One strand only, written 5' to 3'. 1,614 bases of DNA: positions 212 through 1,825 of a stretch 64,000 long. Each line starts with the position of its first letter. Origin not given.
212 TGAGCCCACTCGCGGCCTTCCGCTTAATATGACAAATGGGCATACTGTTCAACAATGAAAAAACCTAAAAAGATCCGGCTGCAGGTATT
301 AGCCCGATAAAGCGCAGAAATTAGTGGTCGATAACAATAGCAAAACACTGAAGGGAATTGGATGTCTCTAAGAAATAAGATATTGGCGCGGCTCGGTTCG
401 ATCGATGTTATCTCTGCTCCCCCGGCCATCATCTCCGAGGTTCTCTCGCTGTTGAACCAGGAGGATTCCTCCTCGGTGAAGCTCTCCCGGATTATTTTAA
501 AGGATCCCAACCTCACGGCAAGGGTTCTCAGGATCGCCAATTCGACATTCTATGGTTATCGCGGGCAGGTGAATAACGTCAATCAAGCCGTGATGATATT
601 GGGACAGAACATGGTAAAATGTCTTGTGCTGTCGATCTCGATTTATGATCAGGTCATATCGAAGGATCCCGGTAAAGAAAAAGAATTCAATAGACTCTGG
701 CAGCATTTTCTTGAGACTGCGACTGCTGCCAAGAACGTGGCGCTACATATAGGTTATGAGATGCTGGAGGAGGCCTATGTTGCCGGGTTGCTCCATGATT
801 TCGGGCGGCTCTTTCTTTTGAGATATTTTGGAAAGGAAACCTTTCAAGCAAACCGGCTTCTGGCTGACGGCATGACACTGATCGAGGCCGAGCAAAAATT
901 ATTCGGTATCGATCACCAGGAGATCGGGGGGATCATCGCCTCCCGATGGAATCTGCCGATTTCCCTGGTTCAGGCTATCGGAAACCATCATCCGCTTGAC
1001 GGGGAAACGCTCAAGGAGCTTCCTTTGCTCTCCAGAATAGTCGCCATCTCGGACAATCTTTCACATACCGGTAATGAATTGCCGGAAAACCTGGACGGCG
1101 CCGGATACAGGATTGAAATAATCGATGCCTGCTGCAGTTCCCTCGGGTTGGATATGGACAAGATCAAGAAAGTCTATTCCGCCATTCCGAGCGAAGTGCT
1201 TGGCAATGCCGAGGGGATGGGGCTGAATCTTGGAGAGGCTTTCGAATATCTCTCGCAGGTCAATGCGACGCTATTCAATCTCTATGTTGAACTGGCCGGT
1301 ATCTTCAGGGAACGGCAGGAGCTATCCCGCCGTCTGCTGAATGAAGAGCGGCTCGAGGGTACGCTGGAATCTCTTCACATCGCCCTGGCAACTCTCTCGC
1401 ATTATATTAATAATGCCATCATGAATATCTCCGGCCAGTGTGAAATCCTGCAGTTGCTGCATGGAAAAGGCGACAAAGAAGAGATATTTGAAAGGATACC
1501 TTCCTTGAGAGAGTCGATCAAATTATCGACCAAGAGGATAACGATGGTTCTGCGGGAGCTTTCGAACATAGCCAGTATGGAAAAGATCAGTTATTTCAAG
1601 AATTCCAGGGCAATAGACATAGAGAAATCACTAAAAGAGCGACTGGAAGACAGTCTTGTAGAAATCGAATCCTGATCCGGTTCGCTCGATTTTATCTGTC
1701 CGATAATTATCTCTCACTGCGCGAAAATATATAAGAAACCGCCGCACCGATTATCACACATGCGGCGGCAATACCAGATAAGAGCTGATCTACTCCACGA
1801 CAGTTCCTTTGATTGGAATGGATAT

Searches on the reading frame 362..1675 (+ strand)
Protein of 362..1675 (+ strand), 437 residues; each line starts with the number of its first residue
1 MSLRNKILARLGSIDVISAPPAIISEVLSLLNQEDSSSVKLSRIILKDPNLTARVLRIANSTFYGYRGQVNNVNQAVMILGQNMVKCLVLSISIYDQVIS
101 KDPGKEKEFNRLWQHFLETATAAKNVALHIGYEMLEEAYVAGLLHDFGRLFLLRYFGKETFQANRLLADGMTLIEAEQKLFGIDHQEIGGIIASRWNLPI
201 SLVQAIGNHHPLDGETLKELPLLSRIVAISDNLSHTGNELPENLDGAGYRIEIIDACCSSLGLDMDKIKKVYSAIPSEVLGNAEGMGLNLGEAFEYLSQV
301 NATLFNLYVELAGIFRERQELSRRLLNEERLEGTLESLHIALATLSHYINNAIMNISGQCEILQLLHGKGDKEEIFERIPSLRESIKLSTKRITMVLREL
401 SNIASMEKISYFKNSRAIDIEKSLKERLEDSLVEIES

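Call 100: search_protein_families(library=pfam, proteins=[window:362-1675:+], max_evalue=0.00001)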
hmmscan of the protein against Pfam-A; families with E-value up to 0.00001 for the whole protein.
window:362-1675:+ (437 aa): 2 families
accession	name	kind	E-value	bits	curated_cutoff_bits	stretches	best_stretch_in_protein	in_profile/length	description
PF08668.18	HDOD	-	3.2e-56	190.4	22.9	1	19-210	3-194/196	HDOD domain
PF01966.28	HD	-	1e-09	39.1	22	1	113-234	2-114/116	HD domain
